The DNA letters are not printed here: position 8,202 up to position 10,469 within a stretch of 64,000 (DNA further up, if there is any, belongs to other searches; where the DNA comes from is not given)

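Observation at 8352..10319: ECF sigma factor covalently fused to a transmembrane helix and an extracytoplasmic BNR/Asp-box propeller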

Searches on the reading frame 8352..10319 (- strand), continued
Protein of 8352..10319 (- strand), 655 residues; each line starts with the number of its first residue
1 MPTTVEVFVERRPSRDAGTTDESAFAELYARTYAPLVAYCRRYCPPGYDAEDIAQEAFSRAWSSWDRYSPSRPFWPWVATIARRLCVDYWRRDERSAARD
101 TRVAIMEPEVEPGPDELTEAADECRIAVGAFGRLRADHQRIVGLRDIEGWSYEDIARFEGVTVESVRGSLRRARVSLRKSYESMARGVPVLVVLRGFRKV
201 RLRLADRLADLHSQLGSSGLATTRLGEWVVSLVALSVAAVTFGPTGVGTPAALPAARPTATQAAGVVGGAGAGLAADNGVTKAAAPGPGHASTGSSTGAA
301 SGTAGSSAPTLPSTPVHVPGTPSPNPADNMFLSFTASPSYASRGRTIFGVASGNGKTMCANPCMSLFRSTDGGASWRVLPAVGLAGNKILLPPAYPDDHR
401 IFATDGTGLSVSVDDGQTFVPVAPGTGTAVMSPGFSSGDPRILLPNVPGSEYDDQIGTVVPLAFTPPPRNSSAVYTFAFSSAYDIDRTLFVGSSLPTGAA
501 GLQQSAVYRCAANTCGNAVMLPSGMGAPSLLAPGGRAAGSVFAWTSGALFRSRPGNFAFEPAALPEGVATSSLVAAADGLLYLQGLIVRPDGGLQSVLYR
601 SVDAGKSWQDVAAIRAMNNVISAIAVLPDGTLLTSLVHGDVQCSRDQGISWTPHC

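Call 27: find_encoding_contigs(protein=P0010, flank=6000, max_places=1)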
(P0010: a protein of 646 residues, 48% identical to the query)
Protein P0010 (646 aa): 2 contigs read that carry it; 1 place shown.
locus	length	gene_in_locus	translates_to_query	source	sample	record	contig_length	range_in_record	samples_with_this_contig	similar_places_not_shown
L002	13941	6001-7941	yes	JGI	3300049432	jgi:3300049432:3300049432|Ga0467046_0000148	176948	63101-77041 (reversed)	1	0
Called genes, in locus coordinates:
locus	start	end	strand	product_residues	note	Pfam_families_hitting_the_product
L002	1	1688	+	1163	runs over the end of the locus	PF00989:PAS, PF08447:PAS_3, PF08448:PAS_4, PF00989:PAS, PF08448:PAS_4, PF08447:PAS_3, PF00990:GGDEF, PF00563:EAL, +3 more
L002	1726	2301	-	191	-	PF01862:PvlArgDC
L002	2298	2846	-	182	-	-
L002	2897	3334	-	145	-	-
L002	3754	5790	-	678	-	PF01590:GAF, PF13492:GAF_3 (weak), PF13185:GAF_2 (weak), PF13492:GAF_3 (weak), PF02518:HATPase_c (faint)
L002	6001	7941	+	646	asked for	PF07638:Sigma70_ECF (faint), PF04542:Sigma70_r2, PF08281:Sigma70_r4_2, PF04545:Sigma70_r4 (weak), PF02012:BNR (faint)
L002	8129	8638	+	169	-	-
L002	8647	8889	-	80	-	PF13560:HTH_31, PF12844:HTH_19 (faint), PF01381:HTH_3, PF13443:HTH_26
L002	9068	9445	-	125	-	-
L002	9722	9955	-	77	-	PF13560:HTH_31, PF01381:HTH_3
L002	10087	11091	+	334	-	PF00196:GerE (weak)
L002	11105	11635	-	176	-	PF27105:Rv1265_N, PF27540:Mb1296_C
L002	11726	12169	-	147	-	PF01638:HxlR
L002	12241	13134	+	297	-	PF13365:Trypsin_2, PF13180:PDZ_2, PF17820:PDZ_6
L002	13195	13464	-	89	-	-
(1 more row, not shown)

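Call 28: find_encoding_contigs(protein=P0025, flank=6000, max_places=1)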
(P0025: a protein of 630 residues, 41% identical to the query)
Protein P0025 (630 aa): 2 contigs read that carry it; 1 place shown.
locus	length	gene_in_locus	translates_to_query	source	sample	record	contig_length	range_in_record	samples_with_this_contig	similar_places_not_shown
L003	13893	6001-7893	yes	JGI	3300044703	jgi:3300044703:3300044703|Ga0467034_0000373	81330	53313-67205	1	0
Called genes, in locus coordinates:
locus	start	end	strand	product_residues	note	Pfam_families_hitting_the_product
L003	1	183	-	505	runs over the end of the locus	PF13458:Peripla_BP_6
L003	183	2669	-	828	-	-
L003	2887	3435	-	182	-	-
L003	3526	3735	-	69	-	-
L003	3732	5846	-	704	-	PF01590:GAF, PF13185:GAF_2 (weak), PF13492:GAF_3 (weak), PF02518:HATPase_c (weak)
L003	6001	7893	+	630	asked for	PF04542:Sigma70_r2, PF04545:Sigma70_r4 (weak), PF08281:Sigma70_r4_2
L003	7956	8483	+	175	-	-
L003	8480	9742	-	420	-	PF01590:GAF, PF13185:GAF_2, PF13492:GAF_3 (weak), PF07228:SpoIIE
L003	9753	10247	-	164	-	-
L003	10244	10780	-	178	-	PF13581:HATPase_c_2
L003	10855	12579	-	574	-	PF05977:MFS_3, PF07690:MFS_1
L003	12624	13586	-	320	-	PF08240:ADH_N, PF00107:ADH_zinc_N, PF13602:ADH_zinc_N_2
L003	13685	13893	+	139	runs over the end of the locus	PF01243:PNPOx_N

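Call 29: find_encoding_contigs(protein=P0075, flank=6000, max_places=1)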
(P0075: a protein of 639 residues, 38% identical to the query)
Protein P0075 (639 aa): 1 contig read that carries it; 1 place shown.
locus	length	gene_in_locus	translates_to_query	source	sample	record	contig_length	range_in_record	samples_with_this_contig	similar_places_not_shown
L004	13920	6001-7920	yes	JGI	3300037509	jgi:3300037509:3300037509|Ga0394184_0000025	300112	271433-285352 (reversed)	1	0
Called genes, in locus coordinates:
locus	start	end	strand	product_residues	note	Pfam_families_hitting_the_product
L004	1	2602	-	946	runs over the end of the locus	-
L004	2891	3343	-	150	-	-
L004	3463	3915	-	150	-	-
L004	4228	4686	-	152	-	-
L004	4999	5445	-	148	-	-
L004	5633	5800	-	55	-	-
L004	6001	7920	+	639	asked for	PF07638:Sigma70_ECF, PF04542:Sigma70_r2, PF04545:Sigma70_r4, PF08281:Sigma70_r4_2, PF02012:BNR (faint), PF15902:Sortilin-Vps10 (faint)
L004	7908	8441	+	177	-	-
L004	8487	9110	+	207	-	-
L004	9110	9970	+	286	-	PF01186:Lysyl_oxidase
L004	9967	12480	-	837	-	PF17900:Peptidase_M1_N, PF01433:Peptidase_M1, PF11838:ERAP1_C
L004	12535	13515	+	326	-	PF00294:PfkB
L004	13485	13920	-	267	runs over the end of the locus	PF00378:ECH_1, PF16113:ECH_2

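Call 30: find_encoding_contigs(protein=P0102, flank=6000, max_places=1)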
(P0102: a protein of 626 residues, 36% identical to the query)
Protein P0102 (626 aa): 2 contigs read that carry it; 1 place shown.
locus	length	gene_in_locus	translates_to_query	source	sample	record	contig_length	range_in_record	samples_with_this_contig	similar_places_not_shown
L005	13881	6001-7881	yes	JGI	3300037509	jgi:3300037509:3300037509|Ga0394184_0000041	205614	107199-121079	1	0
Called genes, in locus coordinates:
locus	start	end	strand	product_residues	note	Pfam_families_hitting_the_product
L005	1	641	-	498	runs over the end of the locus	PF13458:Peripla_BP_6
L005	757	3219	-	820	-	-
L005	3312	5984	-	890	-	-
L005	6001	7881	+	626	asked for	PF04542:Sigma70_r2, PF08281:Sigma70_r4_2, PF02012:BNR (faint), PF15902:Sortilin-Vps10 (faint)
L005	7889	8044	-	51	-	PF03861:ANTAR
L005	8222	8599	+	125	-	PF00072:Response_reg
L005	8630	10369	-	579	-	PF03485:Arg_tRNA_synt_N, PF00750:tRNA-synt_1d, PF05746:DALR_1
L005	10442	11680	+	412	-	PF00278:Orn_DAP_Arg_deC, PF02784:Orn_Arg_deC_N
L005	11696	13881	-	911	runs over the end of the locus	PF00989:PAS, PF08448:PAS_4, PF13188:PAS_8 (faint), PF13426:PAS_9, PF00990:GGDEF, PF00563:EAL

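Call 34: find_related_loci(query=A1, collection=genome_contigs, flank=8000)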
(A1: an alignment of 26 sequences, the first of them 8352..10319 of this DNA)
Query A1 (655 aa) in genome_contigs; peptide patterns used: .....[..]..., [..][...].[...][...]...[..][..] (x = any residue, [..] = any of these).
600 stretches matched a pattern (row limit reached: there are more); 381 encode a relative of the query (tblastn E <= 1e-3); the best 80 are kept; 80 distinct loci.
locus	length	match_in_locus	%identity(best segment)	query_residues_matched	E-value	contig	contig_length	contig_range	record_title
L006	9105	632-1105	32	21-177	1e-15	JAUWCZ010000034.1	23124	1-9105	MAG: Chloroflexota bacterium isolate CSMAG_2151 CSMAG_2151_k141_628855_length_23124_cov_9.0000, whole genome shotgun seq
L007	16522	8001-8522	31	15-186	1e-15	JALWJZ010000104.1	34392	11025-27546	MAG: Anaerolineales bacterium isolate M17_metabat1_scaf2bin.129 M17_NODE_748_length_34392_cov_4.641121, whole genome sho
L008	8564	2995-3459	28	21-178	3e-15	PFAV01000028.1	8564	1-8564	MAG: bacterium (Candidatus Gribaldobacteria) CG10_big_fil_rev_8_21_14_0_10_41_12 CG10_8_21_14_0.10_scaffold_9277_c, whol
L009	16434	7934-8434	35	23-180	2e-19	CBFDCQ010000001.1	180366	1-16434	MAG TPA_asm: uncultured bacterium isolate SRR26215682_binner13_Refined_62 genome assembly, contig: ERZ25073476.8, whole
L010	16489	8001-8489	35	17-179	1e-14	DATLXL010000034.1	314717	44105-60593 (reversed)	MAG TPA_asm: Bradyrhizobium sp. isolate SMAG_U13245 k141_110532, whole genome shotgun sequence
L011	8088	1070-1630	26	8-187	6e-14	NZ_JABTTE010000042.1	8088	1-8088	Calidifontibacillus erzurumensis strain P2 P2-assembly-2020_contig_42, whole genome shotgun sequence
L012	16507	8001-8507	32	6-177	2e-13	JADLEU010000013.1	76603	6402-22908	MAG: Anaerolineales bacterium isolate SJ338 c_000000055847, whole genome shotgun sequence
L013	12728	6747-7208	28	21-177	2e-13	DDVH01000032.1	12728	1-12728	MAG TPA_asm: Anaerolineales bacterium UBA2317 UBA2317_contig_4094, whole genome shotgun sequence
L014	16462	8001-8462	28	21-177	2e-13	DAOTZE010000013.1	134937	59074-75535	MAG TPA_asm: Anaerolineales bacterium isolate H39_483 k131_1026859, whole genome shotgun sequence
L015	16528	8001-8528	30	17-180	3e-13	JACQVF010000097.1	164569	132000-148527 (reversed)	MAG: Gemmatimonadetes bacterium isolate NC_groundwater_1456_Ag_S-0.65um_69_46 S_p65_S5_coassembly_k141_4633018, whole ge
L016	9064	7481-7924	31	21-168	3e-13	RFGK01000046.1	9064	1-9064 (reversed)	MAG: Planctomycetota bacterium isolate J022 k99_102675, whole genome shotgun sequence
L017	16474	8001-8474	31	21-181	6e-13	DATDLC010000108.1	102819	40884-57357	MAG TPA_asm: Pseudolabrys sp. isolate SMAG_U374 k141_374708, whole genome shotgun sequence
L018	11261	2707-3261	27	8-184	7e-13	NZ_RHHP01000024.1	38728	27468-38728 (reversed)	Brevibacillus centrosporus strain NRRL NRS 664 contig_24, whole genome shotgun sequence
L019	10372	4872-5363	29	22-177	9e-13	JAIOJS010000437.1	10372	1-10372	MAG: Thermoanaerobaculia bacterium isolate MAG_62 contig_239266, whole genome shotgun sequence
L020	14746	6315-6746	35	34-177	1e-12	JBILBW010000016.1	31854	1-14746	MAG: Rariglobus sp. isolate ME2016-06-08_3300042307_group7_bin28 Rohwer_bin2651_scaffold_321_c1, whole genome shotgun se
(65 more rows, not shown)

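Call 47: predict_structure(alignment_id=A2)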
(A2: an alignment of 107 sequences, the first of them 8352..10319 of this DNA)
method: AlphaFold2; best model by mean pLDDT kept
length: 655 residues; sequences in the alignment: 107
mean_pLDDT: 82.0   pTM: 0.60
mean pLDDT of the five models: 82.0, 81.0, 80.3, 80.3, 80.1
residues with pLDDT >= 90: 394; 70-90: 103; 50-70: 68; < 50: 90
segments of 3 or more residues with pLDDT < 50: 1-3, 107-109, 216-227, 239-257, 259-309
pLDDT, mean of each block of 10 residues (from residue 1): 53 73 90 96 94 96 85 91 96 84 56 74 90 96 95 96 97 95 79 69 71 52 49 56 37 36 30 30 36 38 46 60 88 97 96 73 90 95 94 98 94 97 93 97 92 97 85 92 96 90 94 95 95 94 95 95 96 96 96 95 96 87 96 92 95 85
secondary structure, 60 per line:
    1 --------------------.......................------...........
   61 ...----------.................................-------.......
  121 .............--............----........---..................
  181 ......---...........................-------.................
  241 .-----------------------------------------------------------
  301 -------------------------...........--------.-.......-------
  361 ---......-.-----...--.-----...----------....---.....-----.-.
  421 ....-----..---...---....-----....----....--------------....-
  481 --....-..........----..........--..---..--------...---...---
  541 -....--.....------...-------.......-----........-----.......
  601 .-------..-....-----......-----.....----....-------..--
elements in order: H21-43 H50-63 H74-106 H114-133 H136-147 H152-159 H163-186 H190-216 H224-241 E329-336 E347-353 E364-369 E377-379 E388-390 E401-404 E408-412 E420-424 E441-444 E450-453 E458-461 E476-479 H483-486 E488-497 E502-511 E529-531 E542-545 E548-552 E559-561 E569-575 E581-588 E594-601 H612-615 E621-626 E632-636 E641-644

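Call 51: fold_search(model_id=the predicted structure, library=pdb)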
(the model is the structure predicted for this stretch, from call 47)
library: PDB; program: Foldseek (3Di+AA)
matches with E <= 10: 1129; with E <= 0.001: 285
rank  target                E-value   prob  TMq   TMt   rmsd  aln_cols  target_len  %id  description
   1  4lgn                  1.8e-08  1.00  0.20  0.18  18.4       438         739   15  The structure of Acidothermus cellulolyticus family 74 glycoside hydrolase (released 2013-12-11)
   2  8t8s_A                4.1e-08  1.00  0.26  0.27   9.0       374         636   15  Sortilin-PGRN peptide complex (released 2024-06-26)
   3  5jwz_A                4.5e-08  1.00  0.22  0.20  17.6       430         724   16  Structure of a Putative Xyloglucanase from the Cellulolytic Bacteria Streptomyces sp. SirexAA-E (released 2016-06-01)
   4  6p2o_A                5.6e-08  1.00  0.22  0.21  17.2       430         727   15  Crystal structure of Streptomyces rapamycinicus GH74 in complex with xyloglucan fragments XLLG and XXXG (released 2019-07-31)
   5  6fg9_B                7.2e-08  1.00  0.24  0.19  10.2       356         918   16  Mouse SORCS2 ectodomain (sortilin related VPS10 domain containing receptor 2) (released 2018-08-01)
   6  5jwz_B                8.0e-08  1.00  0.21  0.20  17.7       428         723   16  Structure of a Putative Xyloglucanase from the Cellulolytic Bacteria Streptomyces sp. SirexAA-E (released 2016-06-01)
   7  8t8s_B                1.2e-07  1.00  0.26  0.26   8.7       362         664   15  Sortilin-PGRN peptide complex (released 2024-06-26)
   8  5fkq_A                1.3e-07  1.00  0.18  0.16  18.6       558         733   12  Unraveling the first step of xyloglucan degradation by the soil saprophyte Cellvibrio japonicus through the functional (released 2015-11-04)
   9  6p2k_A                1.4e-07  1.00  0.28  0.24   7.6       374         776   14  Crystal structure of AFV00434, an ancestral GH74 enzyme (released 2019-07-31)
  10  8am5_S                1.8e-07  1.00  0.33  0.64   5.0       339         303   12  RCII/PSI complex, class 3 (released 2023-08-16)
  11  5mri_A                1.9e-07  1.00  0.24  0.24   9.4       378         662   15  Crystal structure of the Vps10p domain of human sortilin/NTS3 in complex with Triazolone 18 (released 2017-05-17)
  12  6p2n                  2.1e-07  1.00  0.23  0.21  17.6       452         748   14  Crystal structure of Paenibacillus graminis GH74 (PgGH74) (released 2019-07-31)
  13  5nmt_B                2.6e-07  1.00  0.23  0.23  11.3       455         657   12  Dimer structure of Sortilin ectodomain crystal form 1, 2.3A (released 2017-11-29)
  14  9hjm_H                3.4e-07  1.00  0.25  0.36   8.6       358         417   15  Porphyromonas gingivalis BAM complex (released 2025-11-19)
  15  5oj3_A                4.0e-07  1.00  0.35  0.64   4.8       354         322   10  YCF48 from Cyanidioschyzon merolae (released 2018-08-08)
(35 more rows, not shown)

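Call 95: search_protein_families(library=pfam, proteins=[L003:183-2669:-, L005:757-3219:-, L005:3312-5984:-, L004:1-2602:-, L004:2891-3343:-, L003:2887-3435:-], max_evalue=0.01)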
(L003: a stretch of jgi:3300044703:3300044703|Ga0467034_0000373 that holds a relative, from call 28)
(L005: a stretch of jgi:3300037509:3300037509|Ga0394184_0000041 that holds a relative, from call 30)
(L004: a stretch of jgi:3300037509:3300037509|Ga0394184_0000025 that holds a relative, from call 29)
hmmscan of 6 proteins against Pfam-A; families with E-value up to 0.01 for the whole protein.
L003:183-2669:- (828 aa): 0 families

L005:757-3219:- (820 aa): 0 families

L005:3312-5984:- (890 aa): 0 families

L004:1-2602:- (867 aa): 0 families

L004:2891-3343:- (150 aa): 0 families

L003:2887-3435:- (182 aa): 0 families
